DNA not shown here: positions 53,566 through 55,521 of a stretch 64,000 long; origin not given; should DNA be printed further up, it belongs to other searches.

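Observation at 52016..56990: Three tandem, translationally coupled GT-C-like polytopic glycosyltransferase paralogs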

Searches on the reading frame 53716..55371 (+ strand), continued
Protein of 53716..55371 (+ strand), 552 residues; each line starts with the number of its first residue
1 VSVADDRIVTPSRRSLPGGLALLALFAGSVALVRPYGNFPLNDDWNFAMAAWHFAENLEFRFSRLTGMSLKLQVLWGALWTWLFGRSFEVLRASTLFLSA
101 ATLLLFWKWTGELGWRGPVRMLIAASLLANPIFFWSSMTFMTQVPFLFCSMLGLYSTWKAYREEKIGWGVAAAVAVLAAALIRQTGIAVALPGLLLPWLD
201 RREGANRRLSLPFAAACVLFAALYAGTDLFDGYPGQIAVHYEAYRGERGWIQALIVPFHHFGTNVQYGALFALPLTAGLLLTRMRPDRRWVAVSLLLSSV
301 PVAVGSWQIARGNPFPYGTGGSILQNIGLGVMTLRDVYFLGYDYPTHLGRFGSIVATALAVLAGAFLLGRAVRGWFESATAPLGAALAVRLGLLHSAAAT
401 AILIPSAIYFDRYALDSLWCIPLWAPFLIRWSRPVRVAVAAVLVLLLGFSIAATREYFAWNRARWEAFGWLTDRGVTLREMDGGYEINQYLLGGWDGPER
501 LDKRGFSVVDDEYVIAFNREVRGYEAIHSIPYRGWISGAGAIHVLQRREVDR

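Call 49: find_related_loci(query=A1, collection=genome_contigs, flank=10000)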
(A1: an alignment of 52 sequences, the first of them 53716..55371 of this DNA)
Query A1 (552 aa) in genome_contigs; peptide patterns used: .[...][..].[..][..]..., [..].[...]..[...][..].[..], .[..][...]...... (x = any residue, [..] = any of these).
600 stretches matched a pattern (row limit reached: there are more); 572 encode a relative of the query (tblastn E <= 1e-3); the best 80 are kept; 79 distinct loci.
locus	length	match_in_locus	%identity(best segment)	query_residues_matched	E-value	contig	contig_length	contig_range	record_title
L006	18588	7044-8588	69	33-546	0e+0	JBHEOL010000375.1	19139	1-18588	MAG: Thermoanaerobaculia bacterium isolate S6_bin.32.orig S6_k141_1007420, whole genome shotgun sequence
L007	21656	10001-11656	39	14-552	3e-107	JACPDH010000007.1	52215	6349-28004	MAG: Acidobacteria bacterium isolate NC_groundwater_304_Ag_B-0.1um_64_21 GD18-4_B1_scaffold_115312, whole genome shotgun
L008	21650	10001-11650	39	13-550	2e-98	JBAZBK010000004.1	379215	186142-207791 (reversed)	MAG: Thermoanaerobaculia bacterium isolate SO_2017_GW1_110 NODE_188_length_379215_cov_2.157077_OW334_2017, whole genome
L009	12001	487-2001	36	12-547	3e-76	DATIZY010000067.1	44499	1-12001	MAG TPA_asm: Thermoanaerobaculia bacterium isolate SMAG_U15313 k141_5300749, whole genome shotgun sequence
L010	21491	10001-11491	34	32-543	3e-74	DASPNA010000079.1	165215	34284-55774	MAG TPA_asm: Thermoanaerobaculia bacterium isolate SMAG_U12109 k141_253687, whole genome shotgun sequence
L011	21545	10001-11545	36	12-535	2e-73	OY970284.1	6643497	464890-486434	MAG: Thermoanaerobaculia bacterium isolate MFD05513.bin.1.42 genome assembly, chromosome: 1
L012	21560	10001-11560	36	30-547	8e-73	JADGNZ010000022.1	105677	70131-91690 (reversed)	MAG: Thermoanaerobaculia bacterium isolate Chersky.9_17 contig-100_21, whole genome shotgun sequence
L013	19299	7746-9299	32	22-548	3e-71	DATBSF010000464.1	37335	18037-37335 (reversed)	MAG TPA_asm: Thermoanaerobaculia bacterium isolate SMAG_U4150 k141_1732900, whole genome shotgun sequence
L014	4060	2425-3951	35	22-548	6e-71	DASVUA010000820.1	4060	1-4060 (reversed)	MAG TPA_asm: Thermoanaerobaculia bacterium isolate SMAG_U3305 k141_320886, whole genome shotgun sequence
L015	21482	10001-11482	36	35-535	2e-70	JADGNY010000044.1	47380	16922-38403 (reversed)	MAG: Thermoanaerobaculia bacterium isolate Chersky.31_28 contig-100_154, whole genome shotgun sequence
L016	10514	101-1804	33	9-547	4e-70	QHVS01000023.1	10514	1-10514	MAG: Acidobacteria bacterium isolate gp7 AA9 14_1009_16_30cm_scaffold_14908_curated, whole genome shotgun sequence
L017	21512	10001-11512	32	13-532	4e-70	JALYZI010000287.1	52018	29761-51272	MAG: Acidobacteriota bacterium isolate KAP bin61 SD1490-92_k127_1946369, whole genome shotgun sequence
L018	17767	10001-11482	35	35-535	4e-69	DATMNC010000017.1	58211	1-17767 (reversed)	MAG TPA_asm: Thermoanaerobaculia bacterium isolate SMAG_U12840 k141_4712948, whole genome shotgun sequence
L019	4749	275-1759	36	35-547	4e-69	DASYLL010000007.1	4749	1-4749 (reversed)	MAG TPA_asm: Thermoanaerobaculia bacterium isolate SMAG_U4347 k141_2153974, whole genome shotgun sequence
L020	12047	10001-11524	36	8-549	6e-69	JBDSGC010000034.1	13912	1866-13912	MAG: Thermoanaerobaculia bacterium isolate cluster1_bin.243 k127_6562282, whole genome shotgun sequence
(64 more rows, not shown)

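Call 74: search_protein_families(library=ncbifam, proteins=[L003:10444-11448:+, L004:11716-12552:+, L004:14920-15633:-, L003:8774-10444:+, L003:14200-15654:+, L004:13667-14518:-, L004:15686-17089:-, L004:14522-14920:-], max_evalue=0.001)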
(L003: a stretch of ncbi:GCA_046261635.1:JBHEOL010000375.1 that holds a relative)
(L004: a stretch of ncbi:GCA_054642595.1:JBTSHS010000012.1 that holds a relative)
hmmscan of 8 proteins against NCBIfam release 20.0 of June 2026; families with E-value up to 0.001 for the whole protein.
L003:10444-11448:+ (335 aa): 16 families
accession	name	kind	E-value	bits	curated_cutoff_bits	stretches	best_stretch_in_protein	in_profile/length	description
NF007986.1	PRK10714.1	equivalog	1.4e-44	152.4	529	1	11-313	8-306/316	undecaprenyl-phosphate 4-deoxy-4-formamido-L-arabinose transferase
NF047588.1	GlcsyltransPgfSStrep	equivalog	8.5e-21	74.5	500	1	10-218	2-209/308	glycosyltransferase PgfS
TIGR04182.1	glyco_TIGR04182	equivalog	2.9e-15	56.4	325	1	13-303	4-285/293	S-layer glycoprotein N-glycosyltransferase AglJ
NF041875.1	EPS_EpsD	equivalog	3e-13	49.9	370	1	11-127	1-114/325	exopolysaccharide biosynthesis glycosyltransferase EpsD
NF007482.0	PRK10073.1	equivalog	4.6e-13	48.9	423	1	7-116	4-109/334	glycosyltransferase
TIGR03965.1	mycofact_glyco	equivalog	1.1e-12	47.6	280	1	11-126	76-188/467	mycofactocin biosynthesis glycosyltransferase MftF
TIGR04283.1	glyco_like_mftF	equivalog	3e-12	46.6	182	1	11-147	1-126/221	TIGR04283 family arsenosugar biosynthesis glycosyltransferase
TIGR03937.1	PgaC_IcaA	equivalog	3.4e-12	46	422.3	1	8-115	44-148/407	poly-beta-1,6-N-acetyl-D-glucosamine synthase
NF058614.1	PPMAGASynPpgS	equivalog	4.1e-12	46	370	1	13-178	4-167/226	polyprenyl-phospho-N-acetylgalactosaminyl synthase PpgS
NF010496.0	PRK13915.1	equivalog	1.3e-09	37.6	262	1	6-120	28-145/307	glucosyl-3-phosphoglycerate synthase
NF050819.1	PolSacchBiosHfsG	equivalog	1.6e-08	34.1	500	1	6-121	9-120/302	polysaccharide biosynthesis protein HfsG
NF038302.1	EPS_HpsE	equivalog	7.1e-08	31.8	300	1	11-104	3-98/307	hormogonium polysaccharide biosynthesis glycosyltransferase HpsE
NF047683.1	TeichurnBiosyTuaG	equivalog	4.6e-07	29.7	400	1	8-113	5-107/252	teichuronic acid biosynthesis protein TuaG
TIGR04242.1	nodulat_NodC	equivalog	8.7e-06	24.9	550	1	12-116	51-155/395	chitooligosaccharide synthase NodC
TIGR03111.1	glyc2_xrt_Gpos1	hypoth_equivalog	2e-05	23.6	363.95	1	11-115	51-154/439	TIGR03111 family XrtG-associated glycosyltransferase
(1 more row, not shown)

L004:11716-12552:+ (279 aa): 13 families
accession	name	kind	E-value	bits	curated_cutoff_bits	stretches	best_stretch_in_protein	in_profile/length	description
NF053739.1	GlytfEpsEBac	equivalog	3.7e-31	108.1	450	1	2-219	1-218/265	glycosyltransferase EpsE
NF047683.1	TeichurnBiosyTuaG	equivalog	1.1e-18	67.9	400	1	2-218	6-218/252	teichuronic acid biosynthesis protein TuaG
TIGR03937.1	PgaC_IcaA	equivalog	1.5e-12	47.2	422.3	1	2-193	45-242/407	poly-beta-1,6-N-acetyl-D-glucosamine synthase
NF007482.0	PRK10073.1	equivalog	1.5e-11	43.9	423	1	2-142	6-144/334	glycosyltransferase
TIGR03965.1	mycofact_glyco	equivalog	9.1e-11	41.3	280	1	2-189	74-266/467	mycofactocin biosynthesis glycosyltransferase MftF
NF007453.0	PRK10018.1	equivalog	2.6e-09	37.2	382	1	2-106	6-111/280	colanic acid biosynthesis glycosyltransferase WcaA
TIGR04017.1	WcaA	equivalog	8e-09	35.5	495.75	1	2-103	5-107/279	colanic acid biosynthesis glycosyltransferase WcaA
NF041394.1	GtaseAglG_Halo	equivalog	1.9e-08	33.9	440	1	3-173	2-178/304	glucosyl-dolichyl phosphate glucuronosyltransferase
NF050050.1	ProtGlycPglI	equivalog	5.7e-07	29.2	500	1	1-96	1-98/306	GalNAc(5)-diNAcBac-PP-undecaprenol beta-1,3-glucosyltransferase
NF038299.1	EPS_HpsN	equivalog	3e-06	26.4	425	1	2-116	1-116/317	hormogonium polysaccharide biosynthesis glycosyltransferase HpsN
TIGR04242.1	nodulat_NodC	equivalog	1.4e-05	24.3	550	1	1-113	47-162/395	chitooligosaccharide synthase NodC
TIGR04440.1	glyco_TIGR04440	domain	5.7e-05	22.9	70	1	47-134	46-135/215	TIGR00180 family glycosyltransferase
NF041875.1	EPS_EpsD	equivalog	5.7e-05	22.7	370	1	4-118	1-116/325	exopolysaccharide biosynthesis glycosyltransferase EpsD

L004:14920-15633:- (237 aa): 17 families
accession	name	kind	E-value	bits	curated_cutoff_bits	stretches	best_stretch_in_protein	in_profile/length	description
NF058614.1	PPMAGASynPpgS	equivalog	1.2e-60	204.7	370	1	18-231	3-220/226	polyprenyl-phospho-N-acetylgalactosaminyl synthase PpgS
TIGR04182.1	glyco_TIGR04182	equivalog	7.1e-25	88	325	1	17-211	2-194/293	S-layer glycoprotein N-glycosyltransferase AglJ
NF041391.1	DPhHxTase_Halo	equivalog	5.4e-13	48.4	375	1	23-205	3-181/213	dolichyl-phosphate hexose transferase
TIGR03469.1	HpnB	hypoth_equivalog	1.3e-12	47.5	379.25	1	16-123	45-168/386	hopene-associated glycosyltransferase HpnB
NF007986.1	PRK10714.1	equivalog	1e-10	41.1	529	1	16-192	7-188/316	undecaprenyl-phosphate 4-deoxy-4-formamido-L-arabinose transferase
NF010496.0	PRK13915.1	equivalog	1.8e-10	40.4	262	1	16-116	32-143/307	glucosyl-3-phosphoglycerate synthase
NF041875.1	EPS_EpsD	equivalog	1.3e-09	37.9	370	1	19-133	3-121/325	exopolysaccharide biosynthesis glycosyltransferase EpsD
NF045692.1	OglycostaseCruG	equivalog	8.4e-09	34.8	600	1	11-129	37-167/386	2'-O-glycosyltransferase CruG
NF041865.1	EpsU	equivalog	1.5e-08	34.1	700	1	14-106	38-138/394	exopolysaccharide biosynthesis GT2 family glycosyltransferase EpsU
TIGR03937.1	PgaC_IcaA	equivalog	2.1e-08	33.5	422.3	1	17-116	47-151/407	poly-beta-1,6-N-acetyl-D-glucosamine synthase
TIGR03965.1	mycofact_glyco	equivalog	8.1e-08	31.6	280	1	9-103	68-167/467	mycofactocin biosynthesis glycosyltransferase MftF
TIGR04283.1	glyco_like_mftF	equivalog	1.9e-07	30.9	182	1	19-114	3-95/221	TIGR04283 family arsenosugar biosynthesis glycosyltransferase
NF047683.1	TeichurnBiosyTuaG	equivalog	8.6e-05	22.3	400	1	17-116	8-112/252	teichuronic acid biosynthesis protein TuaG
NF050113.1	gal_furan_GlfT1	equivalog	0.00013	21.4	330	1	43-117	30-106/290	galactofuranosyltransferase GlfT1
NF007482.0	PRK10073.1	equivalog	0.00015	20.9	423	1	16-122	7-117/334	glycosyltransferase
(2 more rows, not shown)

L003:8774-10444:+ (557 aa): 0 families

L003:14200-15654:+ (485 aa): 0 families

L004:13667-14518:- (283 aa): 0 families

L004:15686-17089:- (467 aa): 0 families

L004:14522-14920:- (132 aa): 0 families

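Call 77: search_protein_families(library=pfam, alignment_id=A3, max_evalue=0.00001)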
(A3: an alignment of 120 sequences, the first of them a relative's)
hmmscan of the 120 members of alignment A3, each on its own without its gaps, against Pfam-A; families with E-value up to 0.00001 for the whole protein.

A. member 1, L003:8774-10444:+ (557 aa): 1 family
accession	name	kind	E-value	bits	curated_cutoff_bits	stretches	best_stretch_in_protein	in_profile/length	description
PF13231.12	PMT_2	-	1.3e-10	42.1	26.1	1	70-224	2-160/160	Dolichyl-phosphate-mannose-protein mannosyltransferase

B. families by the number of members that match (of 120 scanned): 110 families (the first 25 are shown)
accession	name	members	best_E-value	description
PF01138.27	RNase_PH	9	1.7e-30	3' exoribonuclease family, domain 1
PF03725.20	RNase_PH_C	7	1.1e-15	3' exoribonuclease family, domain 2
PF01144.29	CoA_trans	6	9e-80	Coenzyme A transferase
PF00144.29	Beta-lactamase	5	1.9e-55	Beta-lactamase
PF13231.12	PMT_2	4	1.3e-10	Dolichyl-phosphate-mannose-protein mannosyltransferase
PF01564.23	Spermine_synth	3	3.8e-39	Spermine/spermidine synthase domain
PF00535.33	Glycos_transf_2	3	2.1e-32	Glycosyl transferase family 2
PF00072.30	Response_reg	3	6.1e-31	Response regulator receiver domain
PF01734.28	Patatin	3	1.7e-09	Patatin-like phospholipase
PF00491.26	Arginase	2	6.8e-61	Arginase family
PF00005.33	ABC_tran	2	1.6e-35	ABC transporter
PF07690.21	MFS_1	2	1.9e-27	Major Facilitator Superfamily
PF13641.12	Glyco_tranf_2_3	2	1.5e-22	Glycosyltransferase like family 2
PF04055.27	Radical_SAM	2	2.2e-16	Radical SAM superfamily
PF10111.15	Glyco_tranf_2_2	2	5e-15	Glycosyltransferase like family 2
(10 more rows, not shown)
